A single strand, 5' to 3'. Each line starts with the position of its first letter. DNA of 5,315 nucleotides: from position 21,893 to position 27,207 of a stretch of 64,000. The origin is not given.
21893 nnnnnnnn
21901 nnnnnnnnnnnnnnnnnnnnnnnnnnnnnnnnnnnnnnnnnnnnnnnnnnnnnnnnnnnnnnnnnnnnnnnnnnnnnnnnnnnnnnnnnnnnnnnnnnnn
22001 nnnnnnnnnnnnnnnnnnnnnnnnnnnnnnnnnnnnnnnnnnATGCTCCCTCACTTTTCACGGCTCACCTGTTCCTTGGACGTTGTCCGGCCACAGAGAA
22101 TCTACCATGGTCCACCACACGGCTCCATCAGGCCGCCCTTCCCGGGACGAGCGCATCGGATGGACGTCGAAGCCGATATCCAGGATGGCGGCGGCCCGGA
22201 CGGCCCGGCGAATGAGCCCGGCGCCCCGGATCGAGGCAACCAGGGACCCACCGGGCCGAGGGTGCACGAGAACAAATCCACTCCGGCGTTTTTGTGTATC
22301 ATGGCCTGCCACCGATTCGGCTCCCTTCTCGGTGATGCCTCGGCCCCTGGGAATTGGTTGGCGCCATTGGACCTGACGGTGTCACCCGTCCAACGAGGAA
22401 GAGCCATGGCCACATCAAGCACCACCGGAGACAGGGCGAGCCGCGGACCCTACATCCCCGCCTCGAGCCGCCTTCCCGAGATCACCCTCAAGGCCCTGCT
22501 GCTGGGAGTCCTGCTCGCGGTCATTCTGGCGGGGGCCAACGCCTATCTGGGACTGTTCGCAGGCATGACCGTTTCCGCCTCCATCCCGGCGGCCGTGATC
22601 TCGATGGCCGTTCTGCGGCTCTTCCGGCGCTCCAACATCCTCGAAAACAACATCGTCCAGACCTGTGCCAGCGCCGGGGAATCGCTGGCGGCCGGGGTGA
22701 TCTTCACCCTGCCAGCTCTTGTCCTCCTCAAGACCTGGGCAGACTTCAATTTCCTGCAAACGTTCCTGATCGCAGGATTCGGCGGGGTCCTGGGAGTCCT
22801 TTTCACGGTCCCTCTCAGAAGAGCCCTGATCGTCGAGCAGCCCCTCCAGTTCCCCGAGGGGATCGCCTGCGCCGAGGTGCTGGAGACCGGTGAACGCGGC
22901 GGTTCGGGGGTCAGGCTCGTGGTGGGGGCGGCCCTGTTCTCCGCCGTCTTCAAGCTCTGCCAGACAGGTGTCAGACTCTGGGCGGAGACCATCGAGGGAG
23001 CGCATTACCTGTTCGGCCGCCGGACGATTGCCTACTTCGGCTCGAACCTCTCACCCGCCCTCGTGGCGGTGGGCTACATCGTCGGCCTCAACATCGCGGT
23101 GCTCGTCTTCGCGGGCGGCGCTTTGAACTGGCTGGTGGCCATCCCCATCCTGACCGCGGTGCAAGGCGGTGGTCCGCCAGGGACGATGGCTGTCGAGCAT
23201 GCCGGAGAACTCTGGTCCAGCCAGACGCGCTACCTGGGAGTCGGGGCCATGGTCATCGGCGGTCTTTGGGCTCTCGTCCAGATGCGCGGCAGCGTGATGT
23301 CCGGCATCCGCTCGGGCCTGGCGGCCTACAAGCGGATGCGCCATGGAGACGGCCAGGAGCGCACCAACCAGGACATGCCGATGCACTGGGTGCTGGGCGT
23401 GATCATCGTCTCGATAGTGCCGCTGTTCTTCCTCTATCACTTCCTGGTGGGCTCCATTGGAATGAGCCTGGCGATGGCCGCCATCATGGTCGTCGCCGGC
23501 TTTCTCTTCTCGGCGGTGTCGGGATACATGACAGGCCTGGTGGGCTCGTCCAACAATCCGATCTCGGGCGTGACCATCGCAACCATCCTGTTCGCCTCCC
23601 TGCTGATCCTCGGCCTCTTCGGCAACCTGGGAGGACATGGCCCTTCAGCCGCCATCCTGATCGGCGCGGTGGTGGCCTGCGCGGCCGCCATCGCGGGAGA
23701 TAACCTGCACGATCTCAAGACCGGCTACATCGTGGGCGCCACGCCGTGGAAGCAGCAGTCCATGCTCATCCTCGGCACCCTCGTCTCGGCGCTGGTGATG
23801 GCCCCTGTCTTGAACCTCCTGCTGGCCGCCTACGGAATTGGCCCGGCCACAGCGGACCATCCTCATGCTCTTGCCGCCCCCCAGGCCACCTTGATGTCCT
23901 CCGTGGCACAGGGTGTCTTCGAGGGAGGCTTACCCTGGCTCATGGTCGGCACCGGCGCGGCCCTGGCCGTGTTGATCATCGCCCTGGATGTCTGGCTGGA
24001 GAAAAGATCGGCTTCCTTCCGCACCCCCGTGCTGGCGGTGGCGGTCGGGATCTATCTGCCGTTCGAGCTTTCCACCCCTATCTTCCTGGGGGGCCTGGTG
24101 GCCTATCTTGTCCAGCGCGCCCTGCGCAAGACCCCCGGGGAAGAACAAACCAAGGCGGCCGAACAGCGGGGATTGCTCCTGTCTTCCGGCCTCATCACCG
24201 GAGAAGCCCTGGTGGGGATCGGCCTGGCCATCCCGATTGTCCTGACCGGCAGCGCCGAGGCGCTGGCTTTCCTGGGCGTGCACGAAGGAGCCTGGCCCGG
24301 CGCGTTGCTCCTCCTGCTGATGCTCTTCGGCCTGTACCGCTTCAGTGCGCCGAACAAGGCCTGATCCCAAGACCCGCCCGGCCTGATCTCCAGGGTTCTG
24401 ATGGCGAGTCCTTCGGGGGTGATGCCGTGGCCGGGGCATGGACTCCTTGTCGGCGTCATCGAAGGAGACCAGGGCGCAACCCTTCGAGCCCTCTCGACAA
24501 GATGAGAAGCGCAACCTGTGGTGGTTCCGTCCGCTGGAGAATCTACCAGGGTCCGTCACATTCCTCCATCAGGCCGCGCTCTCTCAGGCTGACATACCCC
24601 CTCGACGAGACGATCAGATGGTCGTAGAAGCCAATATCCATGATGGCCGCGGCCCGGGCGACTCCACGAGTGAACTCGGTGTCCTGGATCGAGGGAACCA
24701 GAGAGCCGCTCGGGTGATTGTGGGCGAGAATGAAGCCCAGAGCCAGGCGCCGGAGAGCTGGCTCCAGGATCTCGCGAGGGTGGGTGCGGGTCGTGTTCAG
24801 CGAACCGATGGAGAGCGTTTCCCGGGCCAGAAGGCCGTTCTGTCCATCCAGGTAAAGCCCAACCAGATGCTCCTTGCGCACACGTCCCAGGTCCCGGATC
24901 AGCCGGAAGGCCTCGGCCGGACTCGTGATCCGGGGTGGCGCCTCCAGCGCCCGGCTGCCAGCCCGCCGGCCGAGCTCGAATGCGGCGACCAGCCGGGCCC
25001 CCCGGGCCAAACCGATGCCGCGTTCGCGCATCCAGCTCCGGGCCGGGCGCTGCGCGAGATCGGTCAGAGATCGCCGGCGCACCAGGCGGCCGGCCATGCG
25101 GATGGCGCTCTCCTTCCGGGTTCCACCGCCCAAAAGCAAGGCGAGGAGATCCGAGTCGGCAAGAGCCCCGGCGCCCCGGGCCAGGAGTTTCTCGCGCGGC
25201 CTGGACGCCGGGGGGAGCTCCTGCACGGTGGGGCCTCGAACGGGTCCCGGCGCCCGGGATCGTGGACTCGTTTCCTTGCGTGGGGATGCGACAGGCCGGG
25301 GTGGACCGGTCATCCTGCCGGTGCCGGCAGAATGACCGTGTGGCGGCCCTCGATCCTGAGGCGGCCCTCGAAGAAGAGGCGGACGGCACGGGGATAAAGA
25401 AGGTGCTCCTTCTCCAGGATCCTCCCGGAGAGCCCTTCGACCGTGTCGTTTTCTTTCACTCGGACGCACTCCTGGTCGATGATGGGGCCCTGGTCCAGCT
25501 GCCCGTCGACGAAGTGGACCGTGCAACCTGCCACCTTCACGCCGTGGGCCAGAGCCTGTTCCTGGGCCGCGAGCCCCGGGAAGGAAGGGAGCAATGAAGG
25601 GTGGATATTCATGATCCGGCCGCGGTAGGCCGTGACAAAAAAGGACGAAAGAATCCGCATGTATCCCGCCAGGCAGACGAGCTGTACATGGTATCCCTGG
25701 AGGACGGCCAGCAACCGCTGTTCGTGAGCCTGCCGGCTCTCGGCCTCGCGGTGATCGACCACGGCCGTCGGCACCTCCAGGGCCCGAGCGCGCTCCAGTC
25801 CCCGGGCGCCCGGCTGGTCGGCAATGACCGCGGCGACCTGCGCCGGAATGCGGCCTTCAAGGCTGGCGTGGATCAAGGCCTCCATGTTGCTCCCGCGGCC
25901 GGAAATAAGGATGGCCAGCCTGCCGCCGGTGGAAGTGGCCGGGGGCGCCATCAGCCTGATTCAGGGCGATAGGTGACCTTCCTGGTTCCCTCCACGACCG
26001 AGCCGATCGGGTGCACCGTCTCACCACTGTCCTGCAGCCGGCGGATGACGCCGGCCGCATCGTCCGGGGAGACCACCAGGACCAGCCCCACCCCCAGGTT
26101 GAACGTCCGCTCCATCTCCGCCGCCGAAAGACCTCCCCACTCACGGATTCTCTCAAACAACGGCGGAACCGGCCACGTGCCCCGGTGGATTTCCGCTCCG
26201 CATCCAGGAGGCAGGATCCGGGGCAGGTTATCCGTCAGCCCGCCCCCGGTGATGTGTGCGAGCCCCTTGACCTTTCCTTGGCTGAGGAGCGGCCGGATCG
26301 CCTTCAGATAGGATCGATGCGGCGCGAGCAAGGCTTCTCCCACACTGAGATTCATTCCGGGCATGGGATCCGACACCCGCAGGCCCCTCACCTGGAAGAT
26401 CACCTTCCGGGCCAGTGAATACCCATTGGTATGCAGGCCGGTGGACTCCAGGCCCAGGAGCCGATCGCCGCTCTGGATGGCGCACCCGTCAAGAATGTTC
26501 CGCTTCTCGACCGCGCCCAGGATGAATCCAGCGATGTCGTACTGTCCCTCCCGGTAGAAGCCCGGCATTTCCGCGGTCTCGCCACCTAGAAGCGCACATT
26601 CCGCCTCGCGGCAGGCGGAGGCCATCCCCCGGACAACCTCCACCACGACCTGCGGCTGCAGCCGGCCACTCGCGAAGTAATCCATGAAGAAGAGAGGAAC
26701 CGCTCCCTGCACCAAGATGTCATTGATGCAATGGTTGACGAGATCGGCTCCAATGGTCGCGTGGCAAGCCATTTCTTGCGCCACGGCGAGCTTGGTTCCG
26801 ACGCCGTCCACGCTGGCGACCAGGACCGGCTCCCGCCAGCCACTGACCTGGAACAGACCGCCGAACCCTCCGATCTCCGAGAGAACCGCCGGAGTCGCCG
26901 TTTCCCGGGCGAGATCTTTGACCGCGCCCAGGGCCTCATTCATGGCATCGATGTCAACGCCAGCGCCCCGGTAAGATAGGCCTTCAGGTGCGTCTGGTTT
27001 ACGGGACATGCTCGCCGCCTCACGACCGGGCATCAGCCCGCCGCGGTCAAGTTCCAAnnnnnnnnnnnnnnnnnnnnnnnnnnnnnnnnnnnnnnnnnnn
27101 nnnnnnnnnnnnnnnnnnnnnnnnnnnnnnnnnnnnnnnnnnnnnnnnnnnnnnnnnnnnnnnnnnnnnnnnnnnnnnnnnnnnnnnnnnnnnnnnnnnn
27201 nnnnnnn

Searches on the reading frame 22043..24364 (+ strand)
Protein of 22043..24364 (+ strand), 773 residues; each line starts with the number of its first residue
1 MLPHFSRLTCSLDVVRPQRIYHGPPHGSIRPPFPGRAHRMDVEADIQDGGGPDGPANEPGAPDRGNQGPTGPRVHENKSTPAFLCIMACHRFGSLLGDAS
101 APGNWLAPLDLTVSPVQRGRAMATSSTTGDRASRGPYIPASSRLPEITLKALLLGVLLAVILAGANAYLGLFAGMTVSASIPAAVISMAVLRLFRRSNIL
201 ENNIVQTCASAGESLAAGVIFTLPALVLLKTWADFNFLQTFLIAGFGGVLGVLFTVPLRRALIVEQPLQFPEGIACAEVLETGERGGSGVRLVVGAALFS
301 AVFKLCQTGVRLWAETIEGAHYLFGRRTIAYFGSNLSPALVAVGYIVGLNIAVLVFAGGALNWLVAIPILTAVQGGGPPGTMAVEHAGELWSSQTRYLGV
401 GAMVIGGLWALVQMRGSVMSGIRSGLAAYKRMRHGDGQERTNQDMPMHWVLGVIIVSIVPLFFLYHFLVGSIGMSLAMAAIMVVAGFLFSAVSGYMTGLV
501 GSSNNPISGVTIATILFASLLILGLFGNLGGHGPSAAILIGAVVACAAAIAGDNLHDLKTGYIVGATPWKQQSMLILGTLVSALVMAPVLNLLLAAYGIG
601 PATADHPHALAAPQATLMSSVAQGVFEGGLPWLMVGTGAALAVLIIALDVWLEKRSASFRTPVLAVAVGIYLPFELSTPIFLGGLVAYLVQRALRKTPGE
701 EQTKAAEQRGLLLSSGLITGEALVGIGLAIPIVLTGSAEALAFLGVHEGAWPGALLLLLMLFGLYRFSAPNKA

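Call 46: search_protein_families(library=pfam, proteins=[window:22043-24364:+], max_evalue=0.00001)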
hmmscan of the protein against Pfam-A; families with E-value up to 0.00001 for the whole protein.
window:22043-24364:+ (773 aa): 1 family
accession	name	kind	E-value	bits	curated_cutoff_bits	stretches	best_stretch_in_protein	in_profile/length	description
PF03169.20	OPT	-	2.1e-118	397.1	25.8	1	146-730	1-621/623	OPT oligopeptide transporter protein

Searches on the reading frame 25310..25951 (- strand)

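Call 46: search_protein_families(library=pfam, proteins=[window:25310-25951:-], max_evalue=0.00001)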
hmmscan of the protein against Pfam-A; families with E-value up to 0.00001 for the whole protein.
window:25310-25951:- (213 aa): 1 family
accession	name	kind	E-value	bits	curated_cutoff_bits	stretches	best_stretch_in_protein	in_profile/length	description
PF00551.24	Formyl_trans_N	-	7.7e-57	192.4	26.1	1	11-190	2-181/181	Formyl transferase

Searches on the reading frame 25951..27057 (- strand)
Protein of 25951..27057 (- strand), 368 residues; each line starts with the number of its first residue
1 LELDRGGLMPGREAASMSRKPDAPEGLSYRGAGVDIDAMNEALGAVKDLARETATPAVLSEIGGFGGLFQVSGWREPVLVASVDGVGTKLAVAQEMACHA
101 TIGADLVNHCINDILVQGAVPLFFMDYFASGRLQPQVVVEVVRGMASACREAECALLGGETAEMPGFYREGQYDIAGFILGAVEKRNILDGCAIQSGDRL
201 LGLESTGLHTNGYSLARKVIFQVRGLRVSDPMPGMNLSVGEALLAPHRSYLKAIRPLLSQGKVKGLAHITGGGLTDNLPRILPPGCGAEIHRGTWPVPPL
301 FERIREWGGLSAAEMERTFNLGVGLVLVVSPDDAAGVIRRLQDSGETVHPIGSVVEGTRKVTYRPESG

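Call 46: search_protein_families(library=pfam, proteins=[window:25951-27057:-], max_evalue=0.00001)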
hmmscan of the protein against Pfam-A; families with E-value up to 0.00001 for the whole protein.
window:25951-27057:- (368 aa): 2 families
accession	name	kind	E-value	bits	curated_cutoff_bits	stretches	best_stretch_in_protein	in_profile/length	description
PF02769.27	AIRS_C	-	1.4e-28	100.4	23.1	1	195-360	1-151/156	AIR synthase related protein, C-terminal domain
PF00586.29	AIRS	-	3.6e-22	79.3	24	1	78-183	14-112/112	AIR synthase related protein, N-terminal domain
